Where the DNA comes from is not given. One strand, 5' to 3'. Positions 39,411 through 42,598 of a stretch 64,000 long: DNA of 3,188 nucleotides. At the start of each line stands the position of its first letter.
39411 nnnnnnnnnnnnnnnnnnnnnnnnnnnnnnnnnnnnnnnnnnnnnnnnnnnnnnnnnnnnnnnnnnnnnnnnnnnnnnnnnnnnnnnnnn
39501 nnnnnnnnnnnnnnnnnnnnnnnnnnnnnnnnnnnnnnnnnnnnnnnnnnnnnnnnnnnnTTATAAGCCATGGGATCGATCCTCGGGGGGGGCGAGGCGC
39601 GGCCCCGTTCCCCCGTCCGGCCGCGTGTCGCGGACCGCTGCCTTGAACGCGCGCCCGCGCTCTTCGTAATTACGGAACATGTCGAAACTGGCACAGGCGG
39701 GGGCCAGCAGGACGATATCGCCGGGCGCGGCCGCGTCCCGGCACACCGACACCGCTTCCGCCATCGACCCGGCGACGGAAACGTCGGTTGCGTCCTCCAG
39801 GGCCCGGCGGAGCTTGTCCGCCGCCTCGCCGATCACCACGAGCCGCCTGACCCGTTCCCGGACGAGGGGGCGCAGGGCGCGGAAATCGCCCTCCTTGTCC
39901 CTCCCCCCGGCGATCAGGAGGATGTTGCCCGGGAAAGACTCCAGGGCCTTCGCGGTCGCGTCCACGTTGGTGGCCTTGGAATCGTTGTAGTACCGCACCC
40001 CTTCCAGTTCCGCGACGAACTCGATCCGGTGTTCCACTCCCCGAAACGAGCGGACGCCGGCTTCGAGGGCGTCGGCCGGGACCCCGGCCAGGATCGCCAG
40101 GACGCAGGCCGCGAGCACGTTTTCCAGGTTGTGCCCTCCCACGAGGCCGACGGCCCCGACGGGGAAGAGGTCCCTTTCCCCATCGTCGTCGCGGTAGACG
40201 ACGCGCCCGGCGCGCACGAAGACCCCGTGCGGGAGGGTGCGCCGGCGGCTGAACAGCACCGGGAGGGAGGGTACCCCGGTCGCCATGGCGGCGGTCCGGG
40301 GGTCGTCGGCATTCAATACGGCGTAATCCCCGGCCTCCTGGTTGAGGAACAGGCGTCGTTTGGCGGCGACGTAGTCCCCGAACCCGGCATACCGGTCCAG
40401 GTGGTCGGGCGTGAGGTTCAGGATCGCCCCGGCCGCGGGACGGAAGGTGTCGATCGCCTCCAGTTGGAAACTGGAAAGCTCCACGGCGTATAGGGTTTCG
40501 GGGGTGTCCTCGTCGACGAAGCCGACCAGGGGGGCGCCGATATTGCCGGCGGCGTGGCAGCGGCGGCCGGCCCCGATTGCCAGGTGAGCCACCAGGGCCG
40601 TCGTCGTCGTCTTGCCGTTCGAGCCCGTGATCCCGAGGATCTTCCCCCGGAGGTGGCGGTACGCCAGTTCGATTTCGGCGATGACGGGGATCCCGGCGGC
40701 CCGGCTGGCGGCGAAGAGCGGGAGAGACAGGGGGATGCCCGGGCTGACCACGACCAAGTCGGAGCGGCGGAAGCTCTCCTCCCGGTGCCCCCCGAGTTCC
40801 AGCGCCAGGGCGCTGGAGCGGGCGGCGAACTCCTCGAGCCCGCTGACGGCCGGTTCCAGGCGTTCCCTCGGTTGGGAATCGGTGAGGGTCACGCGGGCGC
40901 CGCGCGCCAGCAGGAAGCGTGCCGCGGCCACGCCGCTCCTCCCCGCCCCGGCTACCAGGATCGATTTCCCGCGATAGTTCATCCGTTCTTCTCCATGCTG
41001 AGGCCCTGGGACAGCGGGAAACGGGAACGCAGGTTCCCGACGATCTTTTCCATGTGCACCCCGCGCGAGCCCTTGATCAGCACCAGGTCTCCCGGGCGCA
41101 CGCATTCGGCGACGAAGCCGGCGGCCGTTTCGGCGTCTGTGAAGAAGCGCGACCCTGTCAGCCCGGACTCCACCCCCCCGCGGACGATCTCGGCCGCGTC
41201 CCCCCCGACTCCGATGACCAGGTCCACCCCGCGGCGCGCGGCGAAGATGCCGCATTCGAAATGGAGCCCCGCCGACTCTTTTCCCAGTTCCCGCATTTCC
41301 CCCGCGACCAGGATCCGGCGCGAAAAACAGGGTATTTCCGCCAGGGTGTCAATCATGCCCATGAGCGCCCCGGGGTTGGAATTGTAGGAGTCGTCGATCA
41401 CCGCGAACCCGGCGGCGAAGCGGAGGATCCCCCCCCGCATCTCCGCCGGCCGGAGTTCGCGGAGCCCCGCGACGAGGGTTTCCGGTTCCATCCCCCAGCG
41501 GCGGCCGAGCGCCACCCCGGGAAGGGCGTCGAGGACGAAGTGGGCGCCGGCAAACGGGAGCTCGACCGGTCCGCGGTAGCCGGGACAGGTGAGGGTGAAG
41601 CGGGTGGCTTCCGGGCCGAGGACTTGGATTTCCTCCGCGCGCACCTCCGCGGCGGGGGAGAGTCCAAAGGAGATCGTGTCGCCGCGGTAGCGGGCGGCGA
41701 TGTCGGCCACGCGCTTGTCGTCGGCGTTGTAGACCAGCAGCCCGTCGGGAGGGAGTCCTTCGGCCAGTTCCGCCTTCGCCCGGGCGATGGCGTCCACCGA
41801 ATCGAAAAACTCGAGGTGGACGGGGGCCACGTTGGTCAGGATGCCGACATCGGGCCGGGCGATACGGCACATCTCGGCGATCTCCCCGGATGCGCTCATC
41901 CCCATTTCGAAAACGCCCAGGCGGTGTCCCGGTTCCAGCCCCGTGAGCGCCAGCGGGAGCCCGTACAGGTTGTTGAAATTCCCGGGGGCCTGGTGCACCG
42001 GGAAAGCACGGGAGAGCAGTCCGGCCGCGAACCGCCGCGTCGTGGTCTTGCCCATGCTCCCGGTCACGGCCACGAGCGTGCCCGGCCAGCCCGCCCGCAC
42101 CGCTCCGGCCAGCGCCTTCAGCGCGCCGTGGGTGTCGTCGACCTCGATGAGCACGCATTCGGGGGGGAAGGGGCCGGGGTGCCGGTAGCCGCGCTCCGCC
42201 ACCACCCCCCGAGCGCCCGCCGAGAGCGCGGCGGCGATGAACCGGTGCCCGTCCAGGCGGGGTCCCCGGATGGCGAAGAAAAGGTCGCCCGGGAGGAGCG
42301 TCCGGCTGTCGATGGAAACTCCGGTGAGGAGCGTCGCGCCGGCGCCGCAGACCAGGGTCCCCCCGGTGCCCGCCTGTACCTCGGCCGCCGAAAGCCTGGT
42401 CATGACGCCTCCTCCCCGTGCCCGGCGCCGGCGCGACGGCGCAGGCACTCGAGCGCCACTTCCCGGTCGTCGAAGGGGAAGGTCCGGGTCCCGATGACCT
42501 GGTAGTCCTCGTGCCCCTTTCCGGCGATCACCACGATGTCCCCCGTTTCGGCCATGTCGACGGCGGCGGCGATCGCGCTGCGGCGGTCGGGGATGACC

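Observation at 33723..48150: Condensed dcw cluster lacking mraY, murG, murB and ddl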

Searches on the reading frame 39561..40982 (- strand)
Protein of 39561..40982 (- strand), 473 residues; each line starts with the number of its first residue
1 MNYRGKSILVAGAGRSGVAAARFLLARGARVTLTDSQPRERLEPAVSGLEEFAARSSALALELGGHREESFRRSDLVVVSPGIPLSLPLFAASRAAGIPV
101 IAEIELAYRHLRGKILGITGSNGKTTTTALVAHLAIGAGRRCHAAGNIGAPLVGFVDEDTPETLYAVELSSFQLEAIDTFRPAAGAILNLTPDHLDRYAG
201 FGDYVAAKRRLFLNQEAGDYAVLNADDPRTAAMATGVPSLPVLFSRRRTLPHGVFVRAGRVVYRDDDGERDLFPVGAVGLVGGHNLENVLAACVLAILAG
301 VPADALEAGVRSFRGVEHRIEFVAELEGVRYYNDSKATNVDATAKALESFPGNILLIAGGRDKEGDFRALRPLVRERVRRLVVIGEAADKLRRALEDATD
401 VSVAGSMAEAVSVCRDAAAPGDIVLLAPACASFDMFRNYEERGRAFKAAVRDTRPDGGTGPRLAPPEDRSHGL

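Call 4: search_protein_families(library=ncbifam, proteins=[window:39561-40982:-])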
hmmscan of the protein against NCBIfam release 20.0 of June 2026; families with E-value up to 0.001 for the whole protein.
window:39561-40982:- (473 aa): 24 families
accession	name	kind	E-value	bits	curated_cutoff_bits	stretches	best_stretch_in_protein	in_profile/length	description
TIGR01087.1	murD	equivalog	2.5e-133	445.4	211.95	1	8-451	2-440/441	UDP-N-acetylmuramoyl-L-alanine--D-glutamate ligase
NF053645.1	pMurC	equivalog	1.4e-26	93.2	560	3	12-140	6-129/492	pseudomurein biosynthesis peptide ligase pMurC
TIGR01082.1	murC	equivalog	7.7e-26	91.2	335.1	1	11-347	8-337/449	UDP-N-acetylmuramate--L-alanine ligase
NF053646.1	pMurD1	equivalog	2.2e-23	82.6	610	1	8-357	3-355/465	pseudomurein biosynthesis peptide ligase pMurD1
NF008896.0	PRK11929.1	equivalog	1.8e-22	79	1023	2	278-426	783-941/965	bifunctional UDP-N-acetylmuramoyl-L-alanyl-D-glutamate--2,6-diaminopimelate ligase MurE/UDP-N-acetylmuramoyl-tripeptide--D-alanyl-D-alanine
NF001126.0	PRK00139.1-4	equivalog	2.3e-21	75.9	373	2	167-349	177-361/486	UDP-N-acetylmuramoyl-L-alanyl-D-glutamate--2,6-diaminopimelate ligase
TIGR01143.1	murF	subfamily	3.3e-21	75.7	288.6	1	109-425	70-402/418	UDP-N-acetylmuramoyl-tripeptide--D-alanyl-D-alanine ligase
NF001124.0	PRK00139.1-2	equivalog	3.3e-21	75.6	476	2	166-350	181-371/500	UDP-N-acetylmuramoyl-L-alanyl-D-glutamate--2,6-diaminopimelate ligase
TIGR01085.1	murE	subfamily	7e-21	74.7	257.3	2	165-348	159-350/472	UDP-N-acetylmuramyl-tripeptide synthetase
NF053647.1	pMurD2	equivalog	2.3e-19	69.6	550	2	10-231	5-219/405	pseudomurein biosynthesis peptide ligase pMurD2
NF001123.0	PRK00139.1-1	equivalog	1.2e-18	67.1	586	2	164-427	177-462/493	UDP-N-acetylmuramoyl-L-alanyl-D-glutamate--2,6-diaminopimelate ligase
NF010623.0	PRK14016.1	subfamily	1.7e-14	53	877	2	185-334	569-738/871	cyanophycin synthetase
TIGR02068.2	cya_phycin_syn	equivalog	3e-12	45.4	850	2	185-315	568-714/862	cyanophycin synthetase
NF010628.0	PRK14022.1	equivalog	6e-12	45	536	1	172-347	191-358/483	UDP-N-acetylmuramoyl-L-alanyl-D-glutamate--L-lysine ligase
NF008041.0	PRK10773.1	equivalog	2.1e-11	43.2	551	1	112-360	99-361/453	UDP-N-acetylmuramoyl-tripeptide--D-alanyl-D-alanine ligase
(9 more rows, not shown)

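Call 13: find_related_loci(query=window:39561-40982:-, collection=genome_contigs, flank=10000)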
Query window:39561-40982:- (473 aa) in genome_contigs; peptide patterns used: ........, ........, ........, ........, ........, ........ (x = any residue, [..] = any of these).
600 stretches matched a pattern (row limit reached: there are more); 501 encode a relative of the query (tblastn E <= 1e-3); the best 80 are kept; 80 distinct loci.
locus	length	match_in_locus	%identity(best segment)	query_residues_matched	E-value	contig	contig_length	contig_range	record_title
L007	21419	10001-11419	93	1-473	0e+0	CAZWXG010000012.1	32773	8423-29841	MAG TPA_asm: uncultured Acidobacteriota bacterium isolate SRP192927_co7_510 genome assembly, contig: NODE_2100_length_32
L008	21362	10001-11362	65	1-454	0e+0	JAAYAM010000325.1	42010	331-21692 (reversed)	MAG: Acidobacteria bacterium isolate AS06rmzACSIP_132 549120_AS06, whole genome shotgun sequence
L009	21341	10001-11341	59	3-452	7e-153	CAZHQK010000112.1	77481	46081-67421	MAG TPA_asm: uncultured Acidobacteriota bacterium isolate SRP231805_co4_31 genome assembly, contig: k141_376292, whole g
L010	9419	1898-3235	48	1-451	3e-129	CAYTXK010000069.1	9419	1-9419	MAG TPA_asm: uncultured Acidobacteriota bacterium isolate SRP119689_co1_2 genome assembly, contig: NODE_11345_length_941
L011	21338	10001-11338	44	1-452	8e-123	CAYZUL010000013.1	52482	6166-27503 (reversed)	MAG TPA_asm: uncultured Nitrospirota bacterium isolate SRP090828_co2_53 genome assembly, contig: NODE_238_length_52482_c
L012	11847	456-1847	44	1-461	1e-121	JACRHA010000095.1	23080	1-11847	MAG: Nitrospirae bacterium isolate NC_groundwater_1765_Pr3_B-0.1um_46_13 SR-2_scaffold_141_1964095, whole genome shotgun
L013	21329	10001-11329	50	1-450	1e-120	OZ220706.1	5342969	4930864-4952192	MAG: Acidobacteriota bacterium isolate 3e01828c-349b-4d98-9675-17abf9a03cac genome assembly, chromosome: 1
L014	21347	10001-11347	49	1-458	4e-119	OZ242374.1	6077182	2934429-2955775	MAG: Acidobacteriota bacterium isolate c92be0c8-fdd0-4eb5-bb74-4645c7abf429 genome assembly, chromosome: 1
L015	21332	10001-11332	48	1-450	1e-118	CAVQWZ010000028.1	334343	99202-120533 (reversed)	MAG: uncultured delta proteobacterium isolate MFD05684.bin.1.120 genome assembly, contig: contig_9468, whole genome shot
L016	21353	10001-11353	48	1-460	1e-118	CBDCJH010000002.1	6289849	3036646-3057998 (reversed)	MAG: Acidobacteriota bacterium isolate c5bec7bd-8743-43d4-8d4a-7f4ec31ca422 genome assembly, contig: contig_2, whole gen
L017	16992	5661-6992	47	1-450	7e-118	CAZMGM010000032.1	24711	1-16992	MAG TPA_asm: uncultured Acidobacteriota bacterium isolate SRP092902_co1_182 genome assembly, contig: NODE_2659_length_24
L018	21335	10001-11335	48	1-451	5e-118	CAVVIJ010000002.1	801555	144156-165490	MAG: uncultured delta proteobacterium isolate MFD02923.bin.1.133 genome assembly, contig: contig_17590, whole genome sho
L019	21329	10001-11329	48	1-450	8e-117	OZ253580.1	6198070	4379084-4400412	MAG: Acidobacteriota bacterium isolate 47452053-f15d-47d9-810f-b45a5afbde1b genome assembly, chromosome: 1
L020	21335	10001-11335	47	1-451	7e-116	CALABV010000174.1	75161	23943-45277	MAG TPA_asm: uncultured Geobacter sp. isolate SRR3330211_bin.149_CONCOCT_v1.1_MAG genome assembly, contig: ERZ724082.279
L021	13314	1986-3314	50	5-451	5e-116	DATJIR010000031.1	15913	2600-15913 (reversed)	MAG TPA_asm: Verrucomicrobiia bacterium isolate SMAG_U15543 k141_2615136, whole genome shotgun sequence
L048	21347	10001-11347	40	3-451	1e-98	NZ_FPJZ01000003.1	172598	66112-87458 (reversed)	Thermoactinomyces sp. DSM 45891, whole genome shotgun sequence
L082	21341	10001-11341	39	2-450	9e-85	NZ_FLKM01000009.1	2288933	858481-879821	Emergencia timonensis strain SN18, whole genome shotgun sequence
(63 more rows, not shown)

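Call 17: search_protein_families(library=pfam, proteins=[L020:8815-9891:+, L020:12460-13548:+, L020:14685-15926:+, L020:15974-16909:+, L048:8924-9988:+, L082:8988-9953:+, L082:12894-13994:+, L048:12577-13488:+], max_evalue=0.00001)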
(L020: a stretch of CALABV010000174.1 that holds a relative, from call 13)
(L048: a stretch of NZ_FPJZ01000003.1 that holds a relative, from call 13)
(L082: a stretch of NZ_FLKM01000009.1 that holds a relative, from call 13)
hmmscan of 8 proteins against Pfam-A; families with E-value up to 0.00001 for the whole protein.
L020:8815-9891:+ (358 aa): 2 families
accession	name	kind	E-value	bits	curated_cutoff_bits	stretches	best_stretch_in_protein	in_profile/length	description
PF00953.26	Glycos_transf_4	-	3.9e-33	115.1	27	1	100-282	3-159/160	Glycosyl transferase family 4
PF10555.14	MraY_sig1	-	5.5e-06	26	20.1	1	68-80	1-13/13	Phospho-N-acetylmuramoyl-pentapeptide-transferase signature 1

L020:12460-13548:+ (362 aa): 2 families
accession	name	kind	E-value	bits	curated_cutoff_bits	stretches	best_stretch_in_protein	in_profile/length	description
PF04101.22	Glyco_tran_28_C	-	3.2e-42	144.8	22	1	187-349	2-163/166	Glycosyltransferase family 28 C-terminal domain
PF03033.26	Glyco_transf_28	-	3.3e-35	121.6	26.2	1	4-143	2-139/139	Glycosyltransferase family 28 N-terminal domain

L020:14685-15926:+ (413 aa): 2 families
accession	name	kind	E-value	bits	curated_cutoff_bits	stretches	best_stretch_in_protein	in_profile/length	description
PF02873.21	MurB_C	-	7.1e-34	116.4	27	1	311-410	1-99/99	UDP-N-acetylenolpyruvoylglucosamine reductase, C-terminal domain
PF01565.28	FAD_binding_4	-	1.6e-18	67.2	26.4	1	151-265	4-121/139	FAD binding domain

L020:15974-16909:+ (311 aa): 5 families
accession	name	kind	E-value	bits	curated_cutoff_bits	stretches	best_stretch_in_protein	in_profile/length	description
PF07478.18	Dala_Dala_lig_C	-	1.5e-51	175.3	24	1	111-302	2-203/204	D-ala D-ala ligase C-terminus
PF01820.27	Dala_Dala_lig_N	-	9.3e-22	78.3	34.6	2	61-93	89-121/121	D-ala D-ala ligase N-terminus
PF02222.28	ATP-grasp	-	1.9e-07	31.3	27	1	110-270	2-158/179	ATP-grasp domain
PF02786.22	CPSase_L_D2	-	9.3e-07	29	19.8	1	107-273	5-178/211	Carbamoyl-phosphate synthase L chain, ATP binding domain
PF08443.16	RimK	-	9.7e-06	25.7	21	0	135-280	37-172/188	RimK-like ATP-grasp domain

L048:8924-9988:+ (354 aa): 2 families
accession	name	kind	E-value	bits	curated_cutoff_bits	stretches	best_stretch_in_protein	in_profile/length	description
PF00953.26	Glycos_transf_4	-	3.3e-36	125.1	27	1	94-271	2-159/160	Glycosyl transferase family 4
PF10555.14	MraY_sig1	-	6.5e-06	25.8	20.1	1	51-63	1-13/13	Phospho-N-acetylmuramoyl-pentapeptide-transferase signature 1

L082:8988-9953:+ (321 aa): 2 families
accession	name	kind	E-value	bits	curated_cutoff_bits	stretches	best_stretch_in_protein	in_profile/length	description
PF00953.26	Glycos_transf_4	-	4.6e-39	134.4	27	1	79-245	3-159/160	Glycosyl transferase family 4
PF10555.14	MraY_sig1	-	5.4e-06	26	20.1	0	48-60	1-13/13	Phospho-N-acetylmuramoyl-pentapeptide-transferase signature 1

L082:12894-13994:+ (366 aa): 2 families
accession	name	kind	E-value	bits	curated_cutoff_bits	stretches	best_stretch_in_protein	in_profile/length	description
PF03033.26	Glyco_transf_28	-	3.2e-35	121.7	26.2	1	3-142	1-138/139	Glycosyltransferase family 28 N-terminal domain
PF04101.22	Glyco_tran_28_C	-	3.9e-35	121.8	22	1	189-348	1-156/166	Glycosyltransferase family 28 C-terminal domain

L048:12577-13488:+ (303 aa): 2 families
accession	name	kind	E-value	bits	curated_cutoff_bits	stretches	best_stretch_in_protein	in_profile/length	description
PF02873.21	MurB_C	-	6.2e-37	126.2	27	1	202-300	2-99/99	UDP-N-acetylenolpyruvoylglucosamine reductase, C-terminal domain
PF01565.28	FAD_binding_4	-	9e-22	77.7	26.4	1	36-166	2-139/139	FAD binding domain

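Call 51: find_encoding_contigs(protein=window:39561-40982:-, flank=2500, max_places=10)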
Protein window:39561-40982:- (473 aa): 23 contigs read that carry it; 9 places shown.
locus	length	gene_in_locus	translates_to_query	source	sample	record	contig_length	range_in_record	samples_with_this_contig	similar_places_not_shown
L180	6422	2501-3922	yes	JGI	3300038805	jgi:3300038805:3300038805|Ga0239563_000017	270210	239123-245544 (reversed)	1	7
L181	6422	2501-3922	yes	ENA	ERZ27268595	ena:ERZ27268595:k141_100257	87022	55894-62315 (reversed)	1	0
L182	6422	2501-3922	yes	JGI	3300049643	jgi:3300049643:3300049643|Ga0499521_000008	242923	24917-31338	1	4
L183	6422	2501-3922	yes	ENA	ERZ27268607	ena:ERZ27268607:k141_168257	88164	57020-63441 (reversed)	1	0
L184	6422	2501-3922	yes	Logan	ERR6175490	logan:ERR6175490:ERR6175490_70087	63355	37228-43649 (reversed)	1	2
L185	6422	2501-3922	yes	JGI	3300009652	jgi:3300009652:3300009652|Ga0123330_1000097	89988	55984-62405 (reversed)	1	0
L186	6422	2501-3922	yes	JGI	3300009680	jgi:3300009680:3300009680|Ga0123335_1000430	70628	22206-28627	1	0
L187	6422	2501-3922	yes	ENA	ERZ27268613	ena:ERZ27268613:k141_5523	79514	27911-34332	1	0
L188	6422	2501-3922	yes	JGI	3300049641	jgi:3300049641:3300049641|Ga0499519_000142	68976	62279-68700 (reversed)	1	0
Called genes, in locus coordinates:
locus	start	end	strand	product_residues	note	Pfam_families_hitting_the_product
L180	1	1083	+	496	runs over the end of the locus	PF01225:Mur_ligase, PF08245:Mur_ligase_M, PF02875:Mur_ligase_C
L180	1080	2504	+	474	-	PF01225:Mur_ligase, PF08245:Mur_ligase_M, PF02875:Mur_ligase_C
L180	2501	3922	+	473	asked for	PF21799:MurD-like_N, PF08245:Mur_ligase_M, PF02875:Mur_ligase_C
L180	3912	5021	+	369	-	PF01098:FTSW_RODA_SPOVE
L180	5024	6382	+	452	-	PF01225:Mur_ligase, PF08245:Mur_ligase_M, PF02875:Mur_ligase_C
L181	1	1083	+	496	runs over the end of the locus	PF01225:Mur_ligase, PF08245:Mur_ligase_M, PF02875:Mur_ligase_C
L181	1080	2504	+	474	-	PF01225:Mur_ligase, PF08245:Mur_ligase_M, PF02875:Mur_ligase_C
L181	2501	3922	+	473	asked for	PF21799:MurD-like_N, PF08245:Mur_ligase_M, PF02875:Mur_ligase_C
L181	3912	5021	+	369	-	PF01098:FTSW_RODA_SPOVE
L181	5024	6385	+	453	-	PF01225:Mur_ligase, PF08245:Mur_ligase_M, PF02875:Mur_ligase_C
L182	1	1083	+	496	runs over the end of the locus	PF01225:Mur_ligase, PF08245:Mur_ligase_M, PF02875:Mur_ligase_C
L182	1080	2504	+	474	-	PF01225:Mur_ligase, PF08245:Mur_ligase_M, PF02875:Mur_ligase_C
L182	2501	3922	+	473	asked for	PF21799:MurD-like_N, PF08245:Mur_ligase_M, PF02875:Mur_ligase_C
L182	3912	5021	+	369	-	PF01098:FTSW_RODA_SPOVE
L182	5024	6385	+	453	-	PF01225:Mur_ligase, PF08245:Mur_ligase_M, PF02875:Mur_ligase_C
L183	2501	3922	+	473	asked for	PF21799:MurD-like_N, PF08245:Mur_ligase_M, PF02875:Mur_ligase_C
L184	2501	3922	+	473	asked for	PF21799:MurD-like_N, PF08245:Mur_ligase_M, PF02875:Mur_ligase_C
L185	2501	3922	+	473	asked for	PF21799:MurD-like_N, PF08245:Mur_ligase_M, PF02875:Mur_ligase_C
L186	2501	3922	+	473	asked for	PF21799:MurD-like_N, PF08245:Mur_ligase_M, PF02875:Mur_ligase_C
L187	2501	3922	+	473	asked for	PF21799:MurD-like_N, PF08245:Mur_ligase_M, PF02875:Mur_ligase_C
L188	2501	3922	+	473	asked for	PF21799:MurD-like_N, PF08245:Mur_ligase_M, PF02875:Mur_ligase_C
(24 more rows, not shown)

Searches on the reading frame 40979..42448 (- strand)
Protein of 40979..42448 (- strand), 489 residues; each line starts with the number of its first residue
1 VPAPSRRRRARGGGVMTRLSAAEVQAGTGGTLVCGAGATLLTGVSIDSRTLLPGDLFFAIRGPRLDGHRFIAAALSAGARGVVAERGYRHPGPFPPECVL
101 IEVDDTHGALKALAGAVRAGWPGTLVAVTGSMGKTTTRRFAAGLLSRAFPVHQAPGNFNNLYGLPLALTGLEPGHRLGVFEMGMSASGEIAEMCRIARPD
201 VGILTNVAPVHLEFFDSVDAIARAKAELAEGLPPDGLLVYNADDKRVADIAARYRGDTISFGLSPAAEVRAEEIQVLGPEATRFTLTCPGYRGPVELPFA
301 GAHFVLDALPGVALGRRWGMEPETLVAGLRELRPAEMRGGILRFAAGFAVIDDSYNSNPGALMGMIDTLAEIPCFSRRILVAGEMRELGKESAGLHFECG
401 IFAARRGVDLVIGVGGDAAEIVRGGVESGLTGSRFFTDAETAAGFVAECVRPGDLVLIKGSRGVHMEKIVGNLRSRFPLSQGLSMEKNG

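Call 4: search_protein_families(library=ncbifam, proteins=[window:40979-42448:-])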
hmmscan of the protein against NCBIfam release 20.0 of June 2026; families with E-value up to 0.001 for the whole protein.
window:40979-42448:- (489 aa): 19 families
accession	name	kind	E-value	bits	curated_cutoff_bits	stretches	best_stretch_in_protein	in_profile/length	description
TIGR01143.1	murF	subfamily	1.2e-110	370.4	288.6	1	46-472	1-417/418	UDP-N-acetylmuramoyl-tripeptide--D-alanyl-D-alanine ligase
NF008896.0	PRK11929.1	equivalog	4.9e-107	359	1023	1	38-474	524-957/965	bifunctional UDP-N-acetylmuramoyl-L-alanyl-D-glutamate--2,6-diaminopimelate ligase MurE/UDP-N-acetylmuramoyl-tripeptide--D-alanyl-D-alanine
NF010693.0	PRK14093.1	equivalog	7.6e-86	288.7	544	1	30-480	17-471/479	UDP-N-acetylmuramoylalanyl-D-glutamyl-2,6-diaminopimelate--D-alanyl-D-alanine ligase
NF008041.0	PRK10773.1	equivalog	3.6e-71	240.2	551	1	38-475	21-449/453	UDP-N-acetylmuramoyl-tripeptide--D-alanyl-D-alanine ligase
NF008897.0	PRK11930.1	equivalog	8.3e-56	189.5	804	1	38-475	21-455/822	bifunctional UDP-N-acetylmuramoyl-tripeptide:D-alanyl-D-alanine ligase/alanine racemase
NF001124.0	PRK00139.1-2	equivalog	4e-33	114.9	476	2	38-147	25-133/500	UDP-N-acetylmuramoyl-L-alanyl-D-glutamate--2,6-diaminopimelate ligase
NF001126.0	PRK00139.1-4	equivalog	1.2e-27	96.7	373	2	200-373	195-366/486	UDP-N-acetylmuramoyl-L-alanyl-D-glutamate--2,6-diaminopimelate ligase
TIGR01085.1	murE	subfamily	5.5e-26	91.5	257.3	2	41-146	4-108/472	UDP-N-acetylmuramyl-tripeptide synthetase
TIGR01087.1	murD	equivalog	3.6e-16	59.3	211.95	1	122-371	103-340/441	UDP-N-acetylmuramoyl-L-alanine--D-glutamate ligase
TIGR01082.1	murC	equivalog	1.4e-15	57.3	335.1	1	198-369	167-337/449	UDP-N-acetylmuramate--L-alanine ligase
NF001123.0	PRK00139.1-1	equivalog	6e-15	54.9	586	1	37-144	16-128/493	UDP-N-acetylmuramoyl-L-alanyl-D-glutamate--2,6-diaminopimelate ligase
NF053648.1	pMurE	equivalog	1.9e-12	46.7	600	1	192-372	183-351/464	pseudomurein biosynthesis peptide ligase pMurE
NF053645.1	pMurC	equivalog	1.6e-11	43.6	560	1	125-266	104-248/492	pseudomurein biosynthesis peptide ligase pMurC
NF010623.0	PRK14016.1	subfamily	1.7e-10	39.7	877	1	199-383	566-766/871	cyanophycin synthetase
TIGR02068.2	cya_phycin_syn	equivalog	2.7e-10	38.9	850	1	199-274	565-642/862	cyanophycin synthetase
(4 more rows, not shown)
